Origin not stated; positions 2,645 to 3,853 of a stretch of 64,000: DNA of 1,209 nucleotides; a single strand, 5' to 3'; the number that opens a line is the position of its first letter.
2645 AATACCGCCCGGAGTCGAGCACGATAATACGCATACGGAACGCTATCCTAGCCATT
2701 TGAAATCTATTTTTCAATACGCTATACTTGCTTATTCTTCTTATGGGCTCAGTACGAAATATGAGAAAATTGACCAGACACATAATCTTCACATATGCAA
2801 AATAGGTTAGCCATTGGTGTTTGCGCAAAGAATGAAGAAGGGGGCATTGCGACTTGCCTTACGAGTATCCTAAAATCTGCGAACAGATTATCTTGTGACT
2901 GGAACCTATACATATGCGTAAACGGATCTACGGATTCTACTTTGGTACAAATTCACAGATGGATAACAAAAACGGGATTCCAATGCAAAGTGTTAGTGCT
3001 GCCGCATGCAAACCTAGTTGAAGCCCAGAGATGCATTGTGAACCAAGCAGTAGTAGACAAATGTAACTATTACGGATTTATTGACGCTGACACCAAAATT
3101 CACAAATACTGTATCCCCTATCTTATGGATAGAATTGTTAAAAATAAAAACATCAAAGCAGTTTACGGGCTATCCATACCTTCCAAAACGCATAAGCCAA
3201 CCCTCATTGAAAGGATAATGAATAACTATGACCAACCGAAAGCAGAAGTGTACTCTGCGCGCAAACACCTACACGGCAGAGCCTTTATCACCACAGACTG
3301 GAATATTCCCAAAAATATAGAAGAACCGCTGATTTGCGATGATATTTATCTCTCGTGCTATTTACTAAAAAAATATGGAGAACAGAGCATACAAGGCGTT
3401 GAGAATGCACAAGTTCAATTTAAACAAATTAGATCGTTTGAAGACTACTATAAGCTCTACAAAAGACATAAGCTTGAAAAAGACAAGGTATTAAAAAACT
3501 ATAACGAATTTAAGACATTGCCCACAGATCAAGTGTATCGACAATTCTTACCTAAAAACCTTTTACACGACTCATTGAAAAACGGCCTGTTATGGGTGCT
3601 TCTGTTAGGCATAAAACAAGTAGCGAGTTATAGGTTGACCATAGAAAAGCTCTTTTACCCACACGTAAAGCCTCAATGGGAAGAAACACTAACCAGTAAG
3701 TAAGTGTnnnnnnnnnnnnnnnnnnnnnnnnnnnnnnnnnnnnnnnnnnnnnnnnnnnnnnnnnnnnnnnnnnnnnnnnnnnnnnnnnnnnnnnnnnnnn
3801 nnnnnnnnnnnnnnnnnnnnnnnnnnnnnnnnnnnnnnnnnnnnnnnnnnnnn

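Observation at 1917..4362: The universally conserved fusA-tuf junction is interrupted by a 2.4-kb insert: Phd-like gene, divergent GT2 + P-loop kinase pair, and terminators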

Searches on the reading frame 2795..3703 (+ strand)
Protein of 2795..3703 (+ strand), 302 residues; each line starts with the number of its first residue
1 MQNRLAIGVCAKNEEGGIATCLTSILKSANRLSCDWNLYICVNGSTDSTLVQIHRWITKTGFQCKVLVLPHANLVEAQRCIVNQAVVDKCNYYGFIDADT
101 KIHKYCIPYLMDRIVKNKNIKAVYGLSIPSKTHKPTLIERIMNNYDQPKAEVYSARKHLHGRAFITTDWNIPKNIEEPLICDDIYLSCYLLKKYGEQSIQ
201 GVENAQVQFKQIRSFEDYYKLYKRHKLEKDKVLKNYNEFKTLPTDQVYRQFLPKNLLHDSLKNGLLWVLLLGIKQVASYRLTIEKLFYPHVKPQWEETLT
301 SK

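Call 3: search_protein_families(library=pfam, proteins=[window:2795-3703:+], max_evalue=1)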
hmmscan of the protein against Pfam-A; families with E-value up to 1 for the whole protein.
window:2795-3703:+ (302 aa): 2 families
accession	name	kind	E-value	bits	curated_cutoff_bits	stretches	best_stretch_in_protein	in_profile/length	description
PF00535.33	Glycos_transf_2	-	2.3e-11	44.4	23.3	1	7-119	2-108/168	Glycosyl transferase family 2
PF13641.12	Glyco_tranf_2_3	-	0.045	14.2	27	1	5-123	3-119/230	Glycosyltransferase like family 2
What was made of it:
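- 2795..3703 (+): Family-2 glycosyltransferase, 302 aa, DxD = D97-A-D99, short hydrophobic helix near the C-terminus. PF00535 E 2.3e-11, above the cutoff (call 3).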

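Call 4: search_protein_families(library=ncbifam, proteins=[window:2795-3703:+], max_evalue=1)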
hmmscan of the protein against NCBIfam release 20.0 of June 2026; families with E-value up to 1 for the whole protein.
window:2795-3703:+ (302 aa): 2 families
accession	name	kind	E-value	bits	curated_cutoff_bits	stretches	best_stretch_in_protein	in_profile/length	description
TIGR03937.1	PgaC_IcaA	equivalog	0.00016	20.8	422.3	1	9-126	51-162/407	poly-beta-1,6-N-acetyl-D-glucosamine synthase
NF038302.1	EPS_HpsE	equivalog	0.012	14.6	300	1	5-108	3-105/307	hormogonium polysaccharide biosynthesis glycosyltransferase HpsE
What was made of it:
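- On Glycosyltransferase family 2 (PF00535, GT-A fold): Best NCBIfam hits are far below their cutoffs (PgaC 20.8 against 422; call 4).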

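Call 12: find_homologous_proteins(query=window:2795-3703:+, max_evalue=0.001)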
Query window:2795-3703:+ (302 aa): 5 proteins with E <= 0.001 among 533 candidates.
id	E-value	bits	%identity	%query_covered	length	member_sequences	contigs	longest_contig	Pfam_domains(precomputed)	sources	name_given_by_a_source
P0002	1.6e-205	699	100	100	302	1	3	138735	PF00535.33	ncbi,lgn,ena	-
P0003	1.0e-69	253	43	98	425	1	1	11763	PF00535.33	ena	-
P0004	3.3e-63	232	44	99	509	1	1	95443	PF13641.13,PF00535.33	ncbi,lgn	-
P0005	1.0e-60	224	39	99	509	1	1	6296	PF00535.33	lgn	-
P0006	2.5e-19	88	30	76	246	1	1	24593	PF13641.13,PF00535.33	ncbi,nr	ncbi:glycosyltransferase, partial [Candidatus Saccharibacteria bacterium]|nr:glycosyltransferase [Ca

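Call 17: find_encoding_contigs(protein=P0004, flank=10000, max_places=4)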
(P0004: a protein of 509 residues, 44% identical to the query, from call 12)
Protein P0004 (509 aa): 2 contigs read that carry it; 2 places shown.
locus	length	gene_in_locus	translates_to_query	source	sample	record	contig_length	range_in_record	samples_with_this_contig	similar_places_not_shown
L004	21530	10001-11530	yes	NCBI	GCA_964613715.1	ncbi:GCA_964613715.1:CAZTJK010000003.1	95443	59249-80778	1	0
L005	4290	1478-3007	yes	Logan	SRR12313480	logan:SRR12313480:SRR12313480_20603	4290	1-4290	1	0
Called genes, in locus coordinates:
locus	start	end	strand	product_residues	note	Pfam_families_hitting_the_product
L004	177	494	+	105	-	-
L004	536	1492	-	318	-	PF01933:CofD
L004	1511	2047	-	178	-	PF03703:bPH_2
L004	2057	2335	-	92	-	-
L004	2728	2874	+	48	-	-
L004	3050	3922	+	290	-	PF03462:PCRF, PF00472:RF-1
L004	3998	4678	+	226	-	PF02463:SMC_N (weak), PF13175:AAA_15 (faint), PF00005:ABC_tran, PF13304:AAA_21 (weak)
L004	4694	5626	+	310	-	PF18075:FtsX_ECD, PF02687:FtsX (weak)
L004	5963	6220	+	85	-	-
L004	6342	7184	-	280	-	-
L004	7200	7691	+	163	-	PF00293:NUDIX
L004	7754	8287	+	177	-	-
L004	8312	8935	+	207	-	PF00702:Hydrolase, PF13419:HAD_2, PF13242:Hydrolase_like (weak)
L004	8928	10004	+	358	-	PF00534:Glycos_transf_1, PF13692:Glyco_trans_1_4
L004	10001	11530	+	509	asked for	PF00535:Glycos_transf_2, PF13641:Glyco_tranf_2_3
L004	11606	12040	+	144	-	PF00903:Glyoxalase (weak)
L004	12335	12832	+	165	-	PF01988:VIT1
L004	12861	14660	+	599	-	PF02683:DsbD_TM (weak), PF13386:DsbD_2 (weak), PF08534:Redoxin, PF00578:AhpC-TSA, PF13905:Thioredoxin_8, PF17991:Thioredoxin_10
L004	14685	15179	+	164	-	PF06983:3-dmu-9_3-mt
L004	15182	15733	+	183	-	PF01625:PMSR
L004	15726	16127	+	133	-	PF01641:SelR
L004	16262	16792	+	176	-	PF04205:FMN_bind (weak)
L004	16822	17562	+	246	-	PF02424:ApbE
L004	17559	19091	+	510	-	PF00175:NAD_binding_1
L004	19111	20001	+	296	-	-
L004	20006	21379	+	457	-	PF00479:G6PD_N, PF02781:G6PD_C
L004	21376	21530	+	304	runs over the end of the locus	PF03446:NAD_binding_2, PF00393:6PGD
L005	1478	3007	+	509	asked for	PF00535:Glycos_transf_2, PF13641:Glyco_tranf_2_3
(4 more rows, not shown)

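Call 18: find_encoding_contigs(protein=P0003, flank=10000, max_places=4)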
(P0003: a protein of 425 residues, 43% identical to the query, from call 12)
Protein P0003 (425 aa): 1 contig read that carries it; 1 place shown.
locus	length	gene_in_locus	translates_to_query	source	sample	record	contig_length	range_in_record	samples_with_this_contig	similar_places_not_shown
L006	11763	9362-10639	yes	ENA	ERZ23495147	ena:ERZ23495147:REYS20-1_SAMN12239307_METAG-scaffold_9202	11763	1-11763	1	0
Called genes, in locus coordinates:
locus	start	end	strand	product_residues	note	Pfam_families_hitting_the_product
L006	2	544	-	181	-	?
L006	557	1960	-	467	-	PF01547:SBP_bac_1, PF13416:SBP_bac_8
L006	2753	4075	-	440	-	PF00239:Resolvase, PF07508:Recombinase, PF13408:Zn_ribbon_recom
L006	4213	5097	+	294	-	PF01636:APH (weak)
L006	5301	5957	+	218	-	PF00702:Hydrolase, PF13419:HAD_2, PF13242:Hydrolase_like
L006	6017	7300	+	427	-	-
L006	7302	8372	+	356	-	PF13439:Glyco_transf_4 (faint), PF00534:Glycos_transf_1, PF13692:Glyco_trans_1_4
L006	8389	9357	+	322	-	PF00293:NUDIX, PF00334:NDK (weak)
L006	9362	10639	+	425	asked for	PF00535:Glycos_transf_2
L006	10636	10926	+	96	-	-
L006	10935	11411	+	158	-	PF00293:NUDIX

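Call 19: find_encoding_contigs(protein=P0005, flank=10000, max_places=4)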
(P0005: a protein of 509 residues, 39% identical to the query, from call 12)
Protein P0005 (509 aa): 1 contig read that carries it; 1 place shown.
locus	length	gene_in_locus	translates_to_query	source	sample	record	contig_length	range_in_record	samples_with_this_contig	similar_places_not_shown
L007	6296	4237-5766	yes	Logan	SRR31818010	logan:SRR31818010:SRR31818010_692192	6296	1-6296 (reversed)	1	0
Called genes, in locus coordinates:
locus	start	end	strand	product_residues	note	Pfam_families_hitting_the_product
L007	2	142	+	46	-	?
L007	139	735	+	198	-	PF00702:Hydrolase, PF13419:HAD_2, PF13242:Hydrolase_like (weak)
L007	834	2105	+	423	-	-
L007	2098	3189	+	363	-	PF00534:Glycos_transf_1, PF13692:Glyco_trans_1_4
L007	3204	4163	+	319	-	PF00293:NUDIX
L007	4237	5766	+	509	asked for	PF00535:Glycos_transf_2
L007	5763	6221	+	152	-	PF00293:NUDIX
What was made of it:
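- The GT2's homologs live elsewhere in other genomes (calls 17-19).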

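Call 47: search_protein_families(library=pfam, proteins=[L006:10636-10926:+, L006:8389-9357:+, L006:6017-7300:+, L007:834-2105:+, L004:7754-8287:+], max_evalue=0.1)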
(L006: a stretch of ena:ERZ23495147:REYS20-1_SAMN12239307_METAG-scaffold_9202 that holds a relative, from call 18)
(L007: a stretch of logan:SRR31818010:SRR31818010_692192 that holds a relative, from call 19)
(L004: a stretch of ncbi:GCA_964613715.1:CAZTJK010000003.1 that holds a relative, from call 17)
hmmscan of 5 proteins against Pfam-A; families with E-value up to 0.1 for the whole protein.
L006:10636-10926:+ (96 aa): 0 families

L006:8389-9357:+ (322 aa): 2 families
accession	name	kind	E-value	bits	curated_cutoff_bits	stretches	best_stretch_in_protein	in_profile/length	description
PF00293.34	NUDIX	-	2e-15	57.4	21.1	1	9-124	5-120/134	NUDIX domain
PF00334.24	NDK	-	1.5e-07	31.8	27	1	171-249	5-83/135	Nucleoside diphosphate kinase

L006:6017-7300:+ (427 aa): 5 families
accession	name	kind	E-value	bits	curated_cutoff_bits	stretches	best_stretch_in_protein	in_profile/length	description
PF23914.1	TPR_CcmH_CycH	-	0.0045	17.3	42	1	200-288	53-137/158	Cytochrome c-type biogenesis protein H TPR domain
PF13432.12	TPR_16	-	0.021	15.7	32.7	0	198-231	32-65/65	Tetratricopeptide repeat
PF13428.12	TPR_14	-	0.024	15.7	23.5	1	198-239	2-43/44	Tetratricopeptide repeat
PF07719.23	TPR_2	-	0.028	15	27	1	198-227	2-31/34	Tetratricopeptide repeat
PF13429.12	TPR_15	-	0.034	14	26.2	1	198-253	215-270/280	Tetratricopeptide repeat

L007:834-2105:+ (423 aa): 6 families
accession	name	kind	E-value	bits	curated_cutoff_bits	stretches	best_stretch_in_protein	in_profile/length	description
PF13414.12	TPR_11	-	0.00078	19.5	26.8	1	205-229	6-30/42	TPR repeat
PF00515.34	TPR_1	-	0.013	15.7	27.8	1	198-226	6-34/34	Tetratricopeptide repeat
PF01111.24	CKS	-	0.017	15.7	27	0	172-193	30-51/68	Cyclin-dependent kinase regulatory subunit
PF10630.14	DUF2476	-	0.051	14.2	27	1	299-325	73-99/259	Protein of unknown function (DUF2476)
PF07719.23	TPR_2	-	0.087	13.4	27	0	195-226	3-34/34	Tetratricopeptide repeat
PF13181.12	TPR_8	-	0.088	13.5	25.7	0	200-226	8-34/34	Tetratricopeptide repeat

L004:7754-8287:+ (177 aa): 1 family
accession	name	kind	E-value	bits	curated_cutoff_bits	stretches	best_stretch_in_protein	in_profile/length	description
PF00334.24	NDK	-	0.0036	17.6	27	1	8-83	5-80/135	Nucleoside diphosphate kinase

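Call 66: search_solved_structures(query=window:2795-3703:+, max_evalue=1)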
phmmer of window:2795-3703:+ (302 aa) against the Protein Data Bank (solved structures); distinct sequences matched with E-value up to 1: 3.
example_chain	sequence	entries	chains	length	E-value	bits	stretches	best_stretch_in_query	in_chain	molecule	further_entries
4fx7_A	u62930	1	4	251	0.21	14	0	3-67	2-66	Imidazole glycerol phosphate synthase subunit HisF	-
2hql_A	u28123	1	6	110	0.31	13.5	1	183-254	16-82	Hypothetical protein MG376 homolog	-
4j9j_A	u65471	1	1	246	0.75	12.2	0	5-67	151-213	Imidazole glycerol phosphate synthase subunit HisF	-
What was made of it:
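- The GT2 has no significant match to any solved structure by sequence (call 66).
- Tried and rejected: PDB sequence search with the GT2: nothing (call 66).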

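Call 69: search_protein_families(library=padloc, proteins=[window:2795-3703:+, P0004], max_evalue=0.01)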
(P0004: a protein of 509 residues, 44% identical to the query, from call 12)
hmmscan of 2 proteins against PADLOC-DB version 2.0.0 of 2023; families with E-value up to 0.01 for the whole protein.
window:2795-3703:+ (302 aa): 0 families

P0004 (509 aa): 1 family
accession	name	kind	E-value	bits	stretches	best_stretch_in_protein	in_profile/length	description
PDLC02911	VakA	-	0.0074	14.9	0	306-438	7-111/163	-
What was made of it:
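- On Known anti-phage defence systems (PADLOC): The kinase has only a weak VakA hit, E 3.7e-4 (call 69).
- PADLOC gives only a weak VakA hit, E 4e-4 (call 69).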

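Call 70: search_protein_families(library=phrogs, proteins=[window:2795-3703:+, P0004], max_evalue=0.01)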
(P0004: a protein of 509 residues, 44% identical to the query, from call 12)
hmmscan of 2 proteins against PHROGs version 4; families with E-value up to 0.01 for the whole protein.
window:2795-3703:+ (302 aa): 0 families

P0004 (509 aa): 3 families
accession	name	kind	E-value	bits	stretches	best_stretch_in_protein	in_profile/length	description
phrog_761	-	other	5.9e-05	23.9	1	296-330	14-48/362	thymidylate kinase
phrog_841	-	moron, auxiliary metabolic gene and host takeover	0.0024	18.4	1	1-126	2-122/309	GtrB-like O-antigen conversion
phrog_22973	-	moron, auxiliary metabolic gene and host takeover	0.0029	17.7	1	3-55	27-78/496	glycosyltransferase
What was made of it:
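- A GT2 homolog gives a weak GtrB-like PHROG hit (call 70).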

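Call 90: find_encoding_contigs(protein=P0006, flank=6000, max_places=3)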
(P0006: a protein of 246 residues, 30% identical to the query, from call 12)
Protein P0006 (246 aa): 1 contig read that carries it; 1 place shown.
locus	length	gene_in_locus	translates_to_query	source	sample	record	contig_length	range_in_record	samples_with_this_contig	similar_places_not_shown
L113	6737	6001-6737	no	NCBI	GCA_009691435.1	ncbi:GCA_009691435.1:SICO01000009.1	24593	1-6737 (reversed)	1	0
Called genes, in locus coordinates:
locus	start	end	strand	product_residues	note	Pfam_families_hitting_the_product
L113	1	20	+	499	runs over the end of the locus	PF14285:DUF4367 (weak)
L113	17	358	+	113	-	-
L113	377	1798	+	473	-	PF00749:tRNA-synt_1c, PF19269:Anticodon_2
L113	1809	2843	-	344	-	PF00268:Ribonuc_red_sm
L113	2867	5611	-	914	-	PF03477:ATP-cone, PF00317:Ribonuc_red_lgN, PF02867:Ribonuc_red_lgC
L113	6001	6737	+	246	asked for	PF00535:Glycos_transf_2, PF13641:Glyco_tranf_2_3 (weak)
